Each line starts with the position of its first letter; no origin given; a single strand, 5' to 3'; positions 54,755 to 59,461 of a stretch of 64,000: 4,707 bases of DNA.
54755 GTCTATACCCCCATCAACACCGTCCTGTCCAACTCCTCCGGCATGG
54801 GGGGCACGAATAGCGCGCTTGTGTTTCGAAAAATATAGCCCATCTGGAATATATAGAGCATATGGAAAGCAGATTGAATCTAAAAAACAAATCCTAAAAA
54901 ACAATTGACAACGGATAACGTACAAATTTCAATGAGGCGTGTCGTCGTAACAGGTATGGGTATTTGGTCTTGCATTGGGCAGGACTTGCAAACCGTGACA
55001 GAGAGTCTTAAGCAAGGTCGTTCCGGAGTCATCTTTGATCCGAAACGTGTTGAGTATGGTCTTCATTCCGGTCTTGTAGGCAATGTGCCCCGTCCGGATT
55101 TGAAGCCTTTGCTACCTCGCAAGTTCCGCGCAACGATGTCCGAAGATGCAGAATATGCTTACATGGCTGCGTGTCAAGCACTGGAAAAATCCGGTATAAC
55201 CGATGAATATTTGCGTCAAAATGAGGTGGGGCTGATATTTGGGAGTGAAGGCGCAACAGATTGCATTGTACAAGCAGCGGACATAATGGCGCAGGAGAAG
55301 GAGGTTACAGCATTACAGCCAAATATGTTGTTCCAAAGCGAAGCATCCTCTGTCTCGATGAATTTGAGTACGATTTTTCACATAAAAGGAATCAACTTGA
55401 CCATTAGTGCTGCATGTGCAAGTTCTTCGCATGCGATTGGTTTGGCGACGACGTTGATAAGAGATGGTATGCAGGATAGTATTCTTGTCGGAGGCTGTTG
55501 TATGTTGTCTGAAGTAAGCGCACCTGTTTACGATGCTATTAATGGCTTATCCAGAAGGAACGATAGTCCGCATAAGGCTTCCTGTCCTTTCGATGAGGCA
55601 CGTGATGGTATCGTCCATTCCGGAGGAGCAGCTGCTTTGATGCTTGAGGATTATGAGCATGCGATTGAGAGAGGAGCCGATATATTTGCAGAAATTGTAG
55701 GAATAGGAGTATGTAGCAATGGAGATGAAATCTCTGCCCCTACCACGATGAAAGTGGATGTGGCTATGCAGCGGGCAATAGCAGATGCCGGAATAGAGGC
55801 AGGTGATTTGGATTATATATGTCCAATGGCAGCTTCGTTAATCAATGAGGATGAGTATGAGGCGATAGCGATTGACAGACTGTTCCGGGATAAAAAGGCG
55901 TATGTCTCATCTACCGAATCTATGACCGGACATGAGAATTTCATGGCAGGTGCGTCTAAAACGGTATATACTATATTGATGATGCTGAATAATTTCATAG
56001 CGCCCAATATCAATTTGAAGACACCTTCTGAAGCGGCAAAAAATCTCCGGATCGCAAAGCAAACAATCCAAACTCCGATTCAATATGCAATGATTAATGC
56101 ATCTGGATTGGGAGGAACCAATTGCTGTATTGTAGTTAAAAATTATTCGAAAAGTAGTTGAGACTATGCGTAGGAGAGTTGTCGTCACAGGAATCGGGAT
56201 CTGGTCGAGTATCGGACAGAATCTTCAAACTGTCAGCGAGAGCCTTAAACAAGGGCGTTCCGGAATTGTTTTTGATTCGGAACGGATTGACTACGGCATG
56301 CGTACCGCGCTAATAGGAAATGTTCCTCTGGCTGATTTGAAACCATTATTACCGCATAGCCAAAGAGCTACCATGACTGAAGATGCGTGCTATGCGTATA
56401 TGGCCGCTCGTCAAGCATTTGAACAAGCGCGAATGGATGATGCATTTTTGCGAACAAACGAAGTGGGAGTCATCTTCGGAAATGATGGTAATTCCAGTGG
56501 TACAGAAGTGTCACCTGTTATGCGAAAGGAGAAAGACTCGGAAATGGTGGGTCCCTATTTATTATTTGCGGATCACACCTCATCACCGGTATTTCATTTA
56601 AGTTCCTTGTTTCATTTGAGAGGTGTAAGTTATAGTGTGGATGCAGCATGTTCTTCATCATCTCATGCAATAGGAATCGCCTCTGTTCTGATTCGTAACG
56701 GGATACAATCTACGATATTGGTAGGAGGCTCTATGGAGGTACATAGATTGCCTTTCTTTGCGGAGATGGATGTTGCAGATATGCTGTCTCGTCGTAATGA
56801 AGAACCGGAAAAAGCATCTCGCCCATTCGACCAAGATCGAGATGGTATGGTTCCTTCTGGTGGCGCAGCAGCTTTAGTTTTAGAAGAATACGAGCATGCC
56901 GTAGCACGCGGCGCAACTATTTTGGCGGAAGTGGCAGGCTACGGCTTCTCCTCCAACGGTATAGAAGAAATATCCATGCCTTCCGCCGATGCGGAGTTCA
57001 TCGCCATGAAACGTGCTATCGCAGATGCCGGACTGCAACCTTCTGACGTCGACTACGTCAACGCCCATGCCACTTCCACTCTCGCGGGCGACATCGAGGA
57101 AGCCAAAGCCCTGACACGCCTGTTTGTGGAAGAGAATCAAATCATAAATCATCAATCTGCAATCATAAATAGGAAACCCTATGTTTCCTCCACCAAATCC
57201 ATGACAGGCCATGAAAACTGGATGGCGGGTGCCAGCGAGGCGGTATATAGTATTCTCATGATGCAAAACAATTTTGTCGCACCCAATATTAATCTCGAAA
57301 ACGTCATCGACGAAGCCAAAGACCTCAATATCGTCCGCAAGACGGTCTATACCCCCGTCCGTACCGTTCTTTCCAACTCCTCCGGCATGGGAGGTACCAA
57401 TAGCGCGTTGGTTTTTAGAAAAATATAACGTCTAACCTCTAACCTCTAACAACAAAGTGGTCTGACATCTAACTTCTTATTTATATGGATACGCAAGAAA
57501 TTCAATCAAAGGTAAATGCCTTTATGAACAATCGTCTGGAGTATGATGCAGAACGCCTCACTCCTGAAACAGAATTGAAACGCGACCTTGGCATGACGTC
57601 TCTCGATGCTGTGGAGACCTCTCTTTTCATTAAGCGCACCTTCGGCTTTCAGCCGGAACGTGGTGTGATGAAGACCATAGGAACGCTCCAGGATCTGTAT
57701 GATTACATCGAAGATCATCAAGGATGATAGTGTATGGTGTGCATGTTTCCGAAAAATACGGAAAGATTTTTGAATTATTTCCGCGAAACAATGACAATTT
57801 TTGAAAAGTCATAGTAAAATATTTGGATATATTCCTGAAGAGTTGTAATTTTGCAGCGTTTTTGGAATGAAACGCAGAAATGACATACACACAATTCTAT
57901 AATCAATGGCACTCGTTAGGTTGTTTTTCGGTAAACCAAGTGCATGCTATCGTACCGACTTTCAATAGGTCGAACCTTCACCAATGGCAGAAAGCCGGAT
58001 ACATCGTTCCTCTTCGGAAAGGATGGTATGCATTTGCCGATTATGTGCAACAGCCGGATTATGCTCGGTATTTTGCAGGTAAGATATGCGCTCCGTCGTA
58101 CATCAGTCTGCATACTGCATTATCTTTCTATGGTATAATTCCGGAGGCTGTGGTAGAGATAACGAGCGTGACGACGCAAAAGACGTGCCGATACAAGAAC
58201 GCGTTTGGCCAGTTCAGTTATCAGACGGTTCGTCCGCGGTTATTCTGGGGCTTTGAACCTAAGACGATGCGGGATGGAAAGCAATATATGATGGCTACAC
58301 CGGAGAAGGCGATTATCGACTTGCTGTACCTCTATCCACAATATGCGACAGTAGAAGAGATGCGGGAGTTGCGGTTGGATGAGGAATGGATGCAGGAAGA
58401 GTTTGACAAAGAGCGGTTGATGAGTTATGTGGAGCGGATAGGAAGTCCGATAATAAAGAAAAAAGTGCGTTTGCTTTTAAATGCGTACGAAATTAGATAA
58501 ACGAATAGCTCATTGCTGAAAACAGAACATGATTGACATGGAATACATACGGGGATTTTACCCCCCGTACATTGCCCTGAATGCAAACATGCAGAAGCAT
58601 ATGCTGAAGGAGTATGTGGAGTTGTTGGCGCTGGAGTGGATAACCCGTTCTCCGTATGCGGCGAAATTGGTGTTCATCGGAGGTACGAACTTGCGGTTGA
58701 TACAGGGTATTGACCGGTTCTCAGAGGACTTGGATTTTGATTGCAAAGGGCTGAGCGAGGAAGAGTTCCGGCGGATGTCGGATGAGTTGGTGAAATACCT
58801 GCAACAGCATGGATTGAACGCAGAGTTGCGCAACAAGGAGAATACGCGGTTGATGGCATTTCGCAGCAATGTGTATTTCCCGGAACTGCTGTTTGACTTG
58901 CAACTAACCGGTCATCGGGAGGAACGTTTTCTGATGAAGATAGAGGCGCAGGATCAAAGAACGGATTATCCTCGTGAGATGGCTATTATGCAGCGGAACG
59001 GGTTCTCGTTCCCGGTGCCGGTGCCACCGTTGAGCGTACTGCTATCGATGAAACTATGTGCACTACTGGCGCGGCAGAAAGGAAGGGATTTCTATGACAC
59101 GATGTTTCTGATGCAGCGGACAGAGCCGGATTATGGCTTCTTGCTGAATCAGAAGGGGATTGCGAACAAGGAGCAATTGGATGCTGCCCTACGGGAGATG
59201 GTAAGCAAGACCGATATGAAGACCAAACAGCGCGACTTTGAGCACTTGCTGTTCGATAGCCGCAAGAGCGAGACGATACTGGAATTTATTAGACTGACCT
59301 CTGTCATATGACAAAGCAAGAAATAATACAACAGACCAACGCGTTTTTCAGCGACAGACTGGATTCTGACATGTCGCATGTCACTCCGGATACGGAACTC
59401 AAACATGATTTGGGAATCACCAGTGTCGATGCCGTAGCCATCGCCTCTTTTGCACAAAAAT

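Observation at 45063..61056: Orphan four-ketosynthase / three-ACP type II PKS-FAS-like cluster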

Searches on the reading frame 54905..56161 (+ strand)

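Call 3: search_protein_families(library=pfam, proteins=[window:54905-56161:+])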
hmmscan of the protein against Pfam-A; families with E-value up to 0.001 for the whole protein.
window:54905-56161:+ (418 aa): 3 families
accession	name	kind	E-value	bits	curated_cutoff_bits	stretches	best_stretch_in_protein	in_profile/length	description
PF00109.32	ketoacyl-synt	-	4.4e-34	118.6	20.8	1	10-253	1-252/252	Beta-ketoacyl synthase, N-terminal domain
PF02801.28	Ketoacyl-synt_C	-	6.1e-18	65.4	20.8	1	262-371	2-118/119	Beta-ketoacyl synthase, C-terminal domain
PF00108.29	Thiolase_N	-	3.3e-05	23.8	26.4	1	165-229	79-144/260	Thiolase, N-terminal domain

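Call 9: search_protein_families(library=ncbifam, proteins=[window:54905-56161:+], max_evalue=0.001)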
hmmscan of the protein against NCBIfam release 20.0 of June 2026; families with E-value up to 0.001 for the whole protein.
window:54905-56161:+ (418 aa): 25 families
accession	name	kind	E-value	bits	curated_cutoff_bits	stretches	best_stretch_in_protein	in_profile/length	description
NF005935.0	PRK07967.1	equivalog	4.2e-101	338.7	630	1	10-415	1-405/406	beta-ketoacyl-ACP synthase I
TIGR03150.1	fabF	equivalog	9.2e-84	281.5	493.75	1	11-412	1-407/407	beta-ketoacyl-ACP synthase II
NF005589.0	PRK07314.1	subfamily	2.1e-80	270.5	387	1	9-414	2-412/413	beta-ketoacyl-ACP synthase II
NF006587.0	PRK09116.1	equivalog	3.7e-76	256.5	470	1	10-414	1-407/408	beta-ketoacyl-ACP synthase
NF004970.0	PRK06333.1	subfamily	8.7e-70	235.7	525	1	9-415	2-423/424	beta-ketoacyl-ACP synthase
NF006274.0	PRK08439.1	equivalog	5.1e-61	206.7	621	1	10-413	1-405/406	beta-ketoacyl-ACP synthase II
NF006434.0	PRK08722.1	equivalog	1.3e-59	202.2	759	1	9-413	2-413/414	beta-ketoacyl-ACP synthase II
NF005490.0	PRK07103.1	equivalog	1.2e-55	189.3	445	1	9-413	2-412/414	polyketide beta-ketoacyl:acyl carrier protein synthase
NF006618.0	PRK09185.1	subfamily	1.1e-49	169.5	407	1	10-412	2-391/394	beta-ketoacyl-ACP synthase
NF005076.0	PRK06501.1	equivalog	4.9e-48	164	629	1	13-413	13-422/425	beta-ketoacyl-ACP synthase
NF004618.0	PRK05952.1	equivalog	1.7e-42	145.7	455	1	12-413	3-382/384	beta-ketoacyl-ACP synthase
NF005916.1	PRK07910.1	equivalog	3.8e-42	144.7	560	1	7-412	8-416/418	KasA/KasB family beta-ketoacyl-ACP synthase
NF058662.1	cispenta_AmcF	equivalog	2.9e-35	122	325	1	13-412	2-368/369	cispentacin biosynthesis acyltransferase subunit AmcF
NF040607.1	mycolic_Pks13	equivalog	5e-25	87.2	2100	1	91-416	198-528/1680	polyketide synthase Pks13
NF045894.1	PKS_plus_SDR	equivalog_domain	4e-21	74.4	1740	1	89-412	98-425/1515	type I polyketide synthase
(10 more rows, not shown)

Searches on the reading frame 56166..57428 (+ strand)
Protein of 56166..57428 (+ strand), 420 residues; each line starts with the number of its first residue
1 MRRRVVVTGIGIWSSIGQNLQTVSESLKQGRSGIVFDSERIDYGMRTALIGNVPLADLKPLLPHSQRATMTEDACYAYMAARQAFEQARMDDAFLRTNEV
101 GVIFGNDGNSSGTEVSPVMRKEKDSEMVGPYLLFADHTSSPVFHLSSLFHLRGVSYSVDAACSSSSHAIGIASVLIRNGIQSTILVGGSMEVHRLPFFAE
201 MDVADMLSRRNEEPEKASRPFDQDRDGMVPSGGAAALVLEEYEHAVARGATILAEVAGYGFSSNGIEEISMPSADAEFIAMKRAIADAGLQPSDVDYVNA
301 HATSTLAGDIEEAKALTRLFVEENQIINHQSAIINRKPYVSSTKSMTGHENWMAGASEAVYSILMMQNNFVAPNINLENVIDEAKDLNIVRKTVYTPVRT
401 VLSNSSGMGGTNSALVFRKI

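Call 4: search_protein_families(library=pfam, proteins=[window:56166-57428:+])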
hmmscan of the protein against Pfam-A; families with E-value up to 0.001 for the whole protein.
window:56166-57428:+ (420 aa): 2 families
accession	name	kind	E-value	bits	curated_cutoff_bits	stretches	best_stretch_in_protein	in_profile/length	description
PF00109.32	ketoacyl-synt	-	4.9e-34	118.5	20.8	1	3-245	2-252/252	Beta-ketoacyl synthase, N-terminal domain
PF02801.28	Ketoacyl-synt_C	-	2.5e-28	98.9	20.8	1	253-378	1-119/119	Beta-ketoacyl synthase, C-terminal domain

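Call 8: search_protein_families(library=ncbifam, proteins=[window:56166-57428:+], max_evalue=0.01)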
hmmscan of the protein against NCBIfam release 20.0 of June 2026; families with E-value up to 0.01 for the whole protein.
window:56166-57428:+ (420 aa): 32 families (the best 25 are shown)
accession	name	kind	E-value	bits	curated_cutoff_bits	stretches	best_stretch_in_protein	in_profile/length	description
NF005935.0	PRK07967.1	equivalog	3.2e-103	345.7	630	1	3-419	2-403/406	beta-ketoacyl-ACP synthase I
TIGR03150.1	fabF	equivalog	5.9e-90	301.9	493.75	1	3-418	1-407/407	beta-ketoacyl-ACP synthase II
NF005589.0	PRK07314.1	subfamily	9.2e-88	294.7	387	1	2-420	3-412/413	beta-ketoacyl-ACP synthase II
NF006587.0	PRK09116.1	equivalog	2.1e-73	247.4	470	1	3-419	2-406/408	beta-ketoacyl-ACP synthase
NF004970.0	PRK06333.1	subfamily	2.4e-73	247.4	525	1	2-419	3-421/424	beta-ketoacyl-ACP synthase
NF005490.0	PRK07103.1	equivalog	1.3e-67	228.7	445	1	2-419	3-412/414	polyketide beta-ketoacyl:acyl carrier protein synthase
NF006274.0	PRK08439.1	equivalog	1.8e-67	228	621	1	3-420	2-406/406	beta-ketoacyl-ACP synthase II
NF006434.0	PRK08722.1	equivalog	2.2e-65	221.2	759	1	2-420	3-414/414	beta-ketoacyl-ACP synthase II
NF005076.0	PRK06501.1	equivalog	3.7e-58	197.4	629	2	144-417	157-420/425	beta-ketoacyl-ACP synthase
NF005916.1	PRK07910.1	equivalog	1.4e-49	169.1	560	1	4-419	13-417/418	KasA/KasB family beta-ketoacyl-ACP synthase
NF006618.0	PRK09185.1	subfamily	8.9e-49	166.5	407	1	3-418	3-391/394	beta-ketoacyl-ACP synthase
NF004618.0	PRK05952.1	equivalog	6e-44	150.5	455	1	4-419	3-382/384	beta-ketoacyl-ACP synthase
NF058662.1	cispenta_AmcF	equivalog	3e-42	144.9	325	2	157-418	124-368/369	cispentacin biosynthesis acyltransferase subunit AmcF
NF040607.1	mycolic_Pks13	equivalog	2.4e-34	118.1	2100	1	83-418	198-524/1680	polyketide synthase Pks13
NF045894.1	PKS_plus_SDR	equivalog_domain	8.8e-33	113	1740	1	82-379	99-378/1515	type I polyketide synthase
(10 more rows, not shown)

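Call 10: find_encoding_contigs(protein=window:56166-57428:+, flank=10000, max_places=8)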
Protein window:56166-57428:+ (420 aa): 5 contigs read that carry it; 5 places shown.
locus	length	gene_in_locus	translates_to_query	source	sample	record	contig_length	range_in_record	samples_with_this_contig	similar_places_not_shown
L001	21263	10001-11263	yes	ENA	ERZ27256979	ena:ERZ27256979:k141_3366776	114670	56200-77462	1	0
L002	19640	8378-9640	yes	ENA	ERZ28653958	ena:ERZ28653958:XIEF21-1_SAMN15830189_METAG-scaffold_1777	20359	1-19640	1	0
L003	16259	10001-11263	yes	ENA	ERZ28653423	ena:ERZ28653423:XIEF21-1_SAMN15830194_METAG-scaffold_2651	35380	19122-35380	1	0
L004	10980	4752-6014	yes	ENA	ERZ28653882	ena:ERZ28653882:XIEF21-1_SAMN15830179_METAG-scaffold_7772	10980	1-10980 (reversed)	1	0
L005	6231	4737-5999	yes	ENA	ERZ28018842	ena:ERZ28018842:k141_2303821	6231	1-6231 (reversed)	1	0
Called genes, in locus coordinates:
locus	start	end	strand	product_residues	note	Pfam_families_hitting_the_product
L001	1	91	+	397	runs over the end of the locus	-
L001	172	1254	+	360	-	PF00668:Condensation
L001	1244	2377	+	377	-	PF02666:PS_Dcarbxylase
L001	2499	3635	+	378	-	PF01637:ATPase_2, PF14516:AAA_35 (faint), PF13401:AAA_22 (weak), PF13173:AAA_14 (faint)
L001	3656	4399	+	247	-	PF00106:adh_short, PF08659:KR, PF13561:adh_short_C2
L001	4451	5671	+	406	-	PF00109:ketoacyl-synt, PF00108:Thiolase_N (weak), PF02801:Ketoacyl-synt_C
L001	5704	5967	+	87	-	-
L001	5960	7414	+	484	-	PF01266:DAO, PF01593:Amino_oxidase, PF03486:HI0933_like (faint), PF13450:NAD_binding_8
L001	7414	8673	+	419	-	PF00109:ketoacyl-synt, PF02801:Ketoacyl-synt_C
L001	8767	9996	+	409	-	PF00109:ketoacyl-synt, PF02801:Ketoacyl-synt_C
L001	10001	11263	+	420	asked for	PF00109:ketoacyl-synt, PF02801:Ketoacyl-synt_C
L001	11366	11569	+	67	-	PF00550:PP-binding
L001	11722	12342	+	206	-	-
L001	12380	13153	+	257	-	PF08843:AbiEii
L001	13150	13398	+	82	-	-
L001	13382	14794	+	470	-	PF00501:AMP-binding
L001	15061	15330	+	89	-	PF13560:HTH_31 (weak), PF01381:HTH_3 (faint)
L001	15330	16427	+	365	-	PF13657:Couple_hipA, PF07804:HipA_C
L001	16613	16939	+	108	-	PF13443:HTH_26 (faint), PF13545:HTH_Crp_2 (faint), PF12844:HTH_19 (weak), PF13560:HTH_31, PF01381:HTH_3, PF13412:HTH_24 (faint)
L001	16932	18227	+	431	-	PF13657:Couple_hipA, PF07804:HipA_C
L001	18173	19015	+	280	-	PF12541:DUF3737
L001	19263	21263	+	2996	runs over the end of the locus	PF09479:Flg_new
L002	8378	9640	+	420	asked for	PF00109:ketoacyl-synt, PF02801:Ketoacyl-synt_C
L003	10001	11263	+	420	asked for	PF00109:ketoacyl-synt, PF02801:Ketoacyl-synt_C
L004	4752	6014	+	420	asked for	PF00109:ketoacyl-synt, PF02801:Ketoacyl-synt_C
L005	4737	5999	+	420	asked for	PF00109:ketoacyl-synt, PF02801:Ketoacyl-synt_C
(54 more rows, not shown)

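Call 54: search_protein_families(library=pfam, proteins=[L001:18173-19015:+], max_evalue=0.001)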
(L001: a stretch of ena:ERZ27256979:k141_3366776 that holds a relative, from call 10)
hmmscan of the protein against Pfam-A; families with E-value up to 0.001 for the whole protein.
L001:18173-19015:+ (280 aa): 1 family
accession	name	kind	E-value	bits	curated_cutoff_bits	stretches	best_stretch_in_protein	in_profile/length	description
PF12541.14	DUF3737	-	6.4e-99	331.1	23.9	1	20-276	2-256/275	Protein of unknown function (DUF3737)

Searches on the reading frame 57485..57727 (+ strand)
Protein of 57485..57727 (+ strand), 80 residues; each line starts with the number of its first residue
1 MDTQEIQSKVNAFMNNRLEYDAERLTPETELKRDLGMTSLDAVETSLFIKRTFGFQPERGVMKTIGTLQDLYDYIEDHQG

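Call 4: search_protein_families(library=pfam, proteins=[window:57485-57727:+])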
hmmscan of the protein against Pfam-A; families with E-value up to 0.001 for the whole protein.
window:57485-57727:+ (80 aa): 1 family
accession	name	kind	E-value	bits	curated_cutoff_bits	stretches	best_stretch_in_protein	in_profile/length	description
PF00550.31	PP-binding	-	8.1e-08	32.8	20.8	1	18-75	11-67/67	Phosphopantetheine attachment site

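Call 8: search_protein_families(library=ncbifam, proteins=[window:57485-57727:+], max_evalue=0.01)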
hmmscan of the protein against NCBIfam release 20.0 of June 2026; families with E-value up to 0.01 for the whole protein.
window:57485-57727:+ (80 aa): 11 families
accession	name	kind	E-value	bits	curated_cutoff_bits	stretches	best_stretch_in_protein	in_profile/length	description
NF002148.0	PRK00982.1-2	subfamily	4.9e-12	45.5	71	1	4-79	3-78/79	acyl carrier protein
TIGR00517.1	acyl_carrier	equivalog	1.7e-11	43.8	70.45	1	4-79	2-77/77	acyl carrier protein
NF002150.0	PRK00982.1-4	subfamily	4.3e-11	42.9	66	1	1-79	1-79/80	acyl carrier protein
NF003757.0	PRK05350.1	equivalog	5.5e-09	36.1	65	1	2-76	3-77/83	acyl carrier protein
NF002151.0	PRK00982.1-5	equivalog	6.4e-09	35.8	92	1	5-79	3-77/78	acyl carrier protein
NF002149.0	PRK00982.1-3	equivalog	9.6e-07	28.7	106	1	4-79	2-77/78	acyl carrier protein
NF009104.0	PRK12449.1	equivalog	1.2e-06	28.3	70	1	1-78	1-78/80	acyl carrier protein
NF006617.0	PRK09184.1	subfamily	0.00015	21.7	70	1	10-79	18-94/96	phosphopantetheine-binding protein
NF005079.0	PRK06508.1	equivalog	0.0016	18.8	83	1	8-56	6-54/93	acyl carrier protein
NF006031.0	PRK08172.1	equivalog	0.0035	18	76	1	5-71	4-70/82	acyl carrier protein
NF002147.0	PRK00982.1-1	equivalog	0.0093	15.8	84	1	2-79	4-81/83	acyl carrier protein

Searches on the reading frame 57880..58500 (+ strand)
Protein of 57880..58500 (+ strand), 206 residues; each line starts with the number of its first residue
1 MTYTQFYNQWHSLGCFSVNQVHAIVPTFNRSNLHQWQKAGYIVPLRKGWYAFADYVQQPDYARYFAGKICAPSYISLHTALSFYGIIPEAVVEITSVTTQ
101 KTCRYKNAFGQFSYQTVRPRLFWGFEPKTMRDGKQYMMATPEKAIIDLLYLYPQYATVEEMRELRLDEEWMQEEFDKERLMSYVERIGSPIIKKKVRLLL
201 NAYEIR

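Call 4: search_protein_families(library=pfam, proteins=[window:57880-58500:+])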
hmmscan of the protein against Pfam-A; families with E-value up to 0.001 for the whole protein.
window:57880-58500:+ (206 aa): 0 families

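Call 8: search_protein_families(library=ncbifam, proteins=[window:57880-58500:+], max_evalue=0.01)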
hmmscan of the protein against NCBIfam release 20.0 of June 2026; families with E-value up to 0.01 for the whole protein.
window:57880-58500:+ (206 aa): 1 family
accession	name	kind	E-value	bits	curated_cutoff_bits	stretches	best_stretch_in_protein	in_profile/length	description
NF047376.1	TAA_AbiEi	equivalog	9.4e-08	31.9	150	1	16-148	21-161/172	type IV toxin-antitoxin system AbiEi family antitoxin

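Call 88: search_protein_families(library=padloc, proteins=[window:57880-58500:+], max_evalue=0.001)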
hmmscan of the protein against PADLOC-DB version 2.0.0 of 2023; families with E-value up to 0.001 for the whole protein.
window:57880-58500:+ (206 aa): 16 families
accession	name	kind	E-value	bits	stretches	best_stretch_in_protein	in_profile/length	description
PDLC02241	AbiEi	-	5e-70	233.3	1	1-203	1-198/199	AbiEi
PDLC02272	AbiEi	-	7.6e-69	229.5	1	1-204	1-199/200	AbiEi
PDLC02230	AbiEi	-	3.4e-38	129.3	1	31-189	21-179/192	AbiEi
PDLC02240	AbiEi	-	3.4e-20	70.5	1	38-173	43-185/216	AbiEi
PDLC02267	AbiEi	-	8.9e-20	69.2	1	14-205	19-203/252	AbiEi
PDLC02274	AbiEi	-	7.1e-16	56.6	1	38-173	43-185/217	AbiEi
PDLC02287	AbiEi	-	2.4e-15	54.8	1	6-204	3-195/253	AbiEi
PDLC02269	AbiEi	-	3.2e-15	54.1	1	5-203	2-194/251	AbiEi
PDLC02255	AbiEi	-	3.8e-13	47.4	1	31-167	35-162/186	AbiEi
PDLC02271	AbiEi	-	3e-09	34.4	1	31-201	42-217/263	AbiEi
PDLC02232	AbiEi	-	5.3e-09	34.2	1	30-149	38-160/177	AbiEi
PDLC02225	AbiEi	-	1.3e-07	29.5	1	28-187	30-181/198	AbiEi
PDLC02227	AbiEi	-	9.6e-06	23.3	1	29-164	31-154/233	AbiEi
PDLC02276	AbiEi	-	1.1e-05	23.1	1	66-150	75-158/270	AbiEi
PDLC02270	AbiEi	-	7e-05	20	1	30-149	32-160/265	AbiEi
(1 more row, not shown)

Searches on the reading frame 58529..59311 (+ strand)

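Call 4: search_protein_families(library=pfam, proteins=[window:58529-59311:+])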
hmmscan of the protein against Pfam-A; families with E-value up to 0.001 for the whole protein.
window:58529-59311:+ (260 aa): 1 family
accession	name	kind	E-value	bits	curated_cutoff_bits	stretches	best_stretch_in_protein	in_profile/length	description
PF08843.17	AbiEii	-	3.6e-20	73.3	22.5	1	38-203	6-176/238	Nucleotidyl transferase AbiEii toxin, Type IV TA system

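Call 8: search_protein_families(library=ncbifam, proteins=[window:58529-59311:+], max_evalue=0.01)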
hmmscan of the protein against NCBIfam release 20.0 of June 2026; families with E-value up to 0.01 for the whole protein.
window:58529-59311:+ (260 aa): 0 families

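Call 88: search_protein_families(library=padloc, proteins=[window:58529-59311:+], max_evalue=0.001)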
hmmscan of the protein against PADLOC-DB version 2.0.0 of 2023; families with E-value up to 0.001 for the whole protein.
window:58529-59311:+ (260 aa): 21 families
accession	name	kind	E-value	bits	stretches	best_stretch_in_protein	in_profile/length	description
PDLC02313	AbiEii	-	7.6e-96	318.5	1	1-255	1-249/254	AbiEii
PDLC02293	AbiEii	-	6.6e-27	92.7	1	16-246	11-251/270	AbiEii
PDLC02296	AbiEii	-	3.1e-18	63.9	1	19-238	18-241/282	AbiEii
PDLC02307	AbiEii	-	3.5e-17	60.9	1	45-204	21-154/219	AbiEii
PDLC02323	AbiEii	-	7.6e-16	56.5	1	25-209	19-198/248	AbiEii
PDLC02330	AbiEii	-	1.6e-15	55.4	1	21-198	1-162/219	AbiEii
PDLC02304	AbiEii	-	3.4e-15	54.7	1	24-241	20-234/260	AbiEii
PDLC02292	AbiEii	-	2.3e-12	45.3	1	23-150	26-138/283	AbiEii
PDLC02328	AbiEii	-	2.8e-12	45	1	46-240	14-187/203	AbiEii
PDLC02324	AbiEii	-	2.1e-10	38.8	1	41-218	21-179/231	AbiEii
PDLC02294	AbiEii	-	6.6e-10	37.3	1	44-238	42-217/260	AbiEii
PDLC02305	AbiEii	-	3.2e-07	27.9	0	171-198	167-194/306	AbiEii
PDLC02318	AbiEii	-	4.1e-06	24.4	1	34-196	29-185/280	AbiEii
PDLC02288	AbiEii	-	5.9e-06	23.4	1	24-203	30-212/294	AbiEii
PDLC02289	AbiEii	-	1.3e-05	22.9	1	32-119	39-109/309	AbiEii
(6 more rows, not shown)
